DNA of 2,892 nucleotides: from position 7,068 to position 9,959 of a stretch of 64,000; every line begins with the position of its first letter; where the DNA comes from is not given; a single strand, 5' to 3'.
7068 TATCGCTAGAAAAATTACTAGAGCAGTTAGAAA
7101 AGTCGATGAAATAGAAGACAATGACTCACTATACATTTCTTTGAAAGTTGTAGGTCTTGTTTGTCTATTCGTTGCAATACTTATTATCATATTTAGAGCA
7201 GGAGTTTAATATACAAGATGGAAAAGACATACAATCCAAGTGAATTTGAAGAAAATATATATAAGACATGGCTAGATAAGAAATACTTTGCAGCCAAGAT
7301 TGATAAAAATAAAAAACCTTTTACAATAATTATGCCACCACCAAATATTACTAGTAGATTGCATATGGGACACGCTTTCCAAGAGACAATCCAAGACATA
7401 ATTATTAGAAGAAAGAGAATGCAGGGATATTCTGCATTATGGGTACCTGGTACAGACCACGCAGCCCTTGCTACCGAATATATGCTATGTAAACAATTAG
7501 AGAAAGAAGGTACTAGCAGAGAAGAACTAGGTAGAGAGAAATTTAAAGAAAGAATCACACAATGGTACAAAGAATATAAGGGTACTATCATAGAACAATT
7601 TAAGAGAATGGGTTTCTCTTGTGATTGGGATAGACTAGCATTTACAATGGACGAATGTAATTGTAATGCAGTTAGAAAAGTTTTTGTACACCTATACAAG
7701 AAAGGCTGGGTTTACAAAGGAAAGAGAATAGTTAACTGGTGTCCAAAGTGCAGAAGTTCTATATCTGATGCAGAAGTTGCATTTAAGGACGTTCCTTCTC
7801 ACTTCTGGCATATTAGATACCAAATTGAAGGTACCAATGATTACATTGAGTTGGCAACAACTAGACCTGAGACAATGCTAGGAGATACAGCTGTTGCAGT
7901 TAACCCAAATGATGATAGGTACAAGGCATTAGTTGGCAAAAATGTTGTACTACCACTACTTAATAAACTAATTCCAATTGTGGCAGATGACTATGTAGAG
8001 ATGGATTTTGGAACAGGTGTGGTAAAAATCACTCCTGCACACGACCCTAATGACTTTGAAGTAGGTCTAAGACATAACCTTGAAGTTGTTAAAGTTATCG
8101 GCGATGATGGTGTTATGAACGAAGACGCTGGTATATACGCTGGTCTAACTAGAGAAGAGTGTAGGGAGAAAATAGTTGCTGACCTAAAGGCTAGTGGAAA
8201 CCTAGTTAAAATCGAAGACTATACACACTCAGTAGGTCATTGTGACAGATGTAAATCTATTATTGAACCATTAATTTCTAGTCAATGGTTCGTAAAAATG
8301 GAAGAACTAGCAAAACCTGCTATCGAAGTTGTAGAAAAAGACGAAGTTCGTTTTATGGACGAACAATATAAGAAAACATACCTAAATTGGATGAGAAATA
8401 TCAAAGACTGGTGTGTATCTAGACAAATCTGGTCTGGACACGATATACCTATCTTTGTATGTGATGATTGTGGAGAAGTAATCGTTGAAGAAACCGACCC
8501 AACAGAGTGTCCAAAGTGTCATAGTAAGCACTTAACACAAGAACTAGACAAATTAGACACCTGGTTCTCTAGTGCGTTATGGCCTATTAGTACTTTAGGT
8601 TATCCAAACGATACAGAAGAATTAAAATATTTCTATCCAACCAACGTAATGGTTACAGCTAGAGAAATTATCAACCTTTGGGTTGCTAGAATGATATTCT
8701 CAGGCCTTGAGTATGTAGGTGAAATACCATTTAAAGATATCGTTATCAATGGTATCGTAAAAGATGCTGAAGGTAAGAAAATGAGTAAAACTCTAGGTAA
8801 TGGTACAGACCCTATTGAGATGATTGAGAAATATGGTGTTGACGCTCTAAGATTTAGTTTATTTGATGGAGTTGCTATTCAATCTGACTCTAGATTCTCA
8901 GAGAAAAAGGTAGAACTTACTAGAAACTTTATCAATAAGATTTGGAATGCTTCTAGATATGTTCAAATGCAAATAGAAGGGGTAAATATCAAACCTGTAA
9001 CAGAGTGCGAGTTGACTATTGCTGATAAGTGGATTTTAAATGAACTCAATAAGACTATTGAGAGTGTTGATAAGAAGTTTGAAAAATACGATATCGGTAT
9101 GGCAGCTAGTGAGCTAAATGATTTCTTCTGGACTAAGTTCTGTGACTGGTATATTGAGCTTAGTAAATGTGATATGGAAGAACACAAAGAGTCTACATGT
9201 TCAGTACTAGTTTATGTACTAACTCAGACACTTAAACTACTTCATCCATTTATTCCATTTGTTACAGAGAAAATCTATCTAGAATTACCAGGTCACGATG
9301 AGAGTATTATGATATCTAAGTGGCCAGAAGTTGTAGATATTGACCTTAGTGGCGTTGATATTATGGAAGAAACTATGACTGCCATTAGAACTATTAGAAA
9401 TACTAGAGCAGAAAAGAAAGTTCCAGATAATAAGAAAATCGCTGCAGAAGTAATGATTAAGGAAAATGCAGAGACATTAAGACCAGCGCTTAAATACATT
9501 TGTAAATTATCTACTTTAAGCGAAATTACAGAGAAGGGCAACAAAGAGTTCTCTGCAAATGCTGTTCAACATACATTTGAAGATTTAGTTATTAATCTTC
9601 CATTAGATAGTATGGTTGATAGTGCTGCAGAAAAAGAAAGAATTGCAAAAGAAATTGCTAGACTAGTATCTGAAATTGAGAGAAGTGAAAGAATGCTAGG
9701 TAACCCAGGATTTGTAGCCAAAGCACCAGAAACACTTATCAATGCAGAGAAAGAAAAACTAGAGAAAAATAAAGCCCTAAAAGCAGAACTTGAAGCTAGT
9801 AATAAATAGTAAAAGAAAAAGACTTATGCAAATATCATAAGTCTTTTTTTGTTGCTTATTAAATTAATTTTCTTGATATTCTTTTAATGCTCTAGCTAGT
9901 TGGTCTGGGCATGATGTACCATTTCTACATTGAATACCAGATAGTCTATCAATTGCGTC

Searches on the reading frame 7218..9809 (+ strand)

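Call 13: search_protein_families(library=pfam, proteins=[window:7218-9809:+], max_evalue=0.01)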
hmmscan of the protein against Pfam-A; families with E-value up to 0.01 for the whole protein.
window:7218-9809:+ (863 aa): 8 families
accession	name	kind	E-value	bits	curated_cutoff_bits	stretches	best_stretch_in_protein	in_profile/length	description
PF00133.28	tRNA-synt_1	-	1.2e-128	429.8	22.7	1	14-552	2-405/414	tRNA synthetases class I (I, L, M and V)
PF08264.19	Anticodon_1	-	1.5e-40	138.9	25.1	1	603-742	1-145/148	Anticodon-binding domain of tRNA ligase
PF09334.17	tRNA-synt_1g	-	1.3e-21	77.2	20.1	2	43-188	9-136/391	tRNA synthetases class I (M)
PF13603.12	tRNA-synt_1_2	-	1.6e-12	47.7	25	1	240-298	86-144/185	Leucyl-tRNA synthetase, editing domain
PF10458.14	Val_tRNA-synt_C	-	2e-11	44.4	25.9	1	802-859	2-59/66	Valyl tRNA synthetase tRNA binding arm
PF21349.2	RUBY_RBDX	-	0.00069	19.5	26.5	0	413-436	1-24/30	Rubrerythrin, rubredoxin-like domain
PF01406.26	tRNA-synt_1e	-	0.0017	18.2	27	0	511-566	244-297/301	tRNA synthetases class I (C) catalytic domain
PF09723.15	Zn_ribbon_8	-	0.0026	18.2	34.4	1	413-440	6-38/41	Zinc ribbon domain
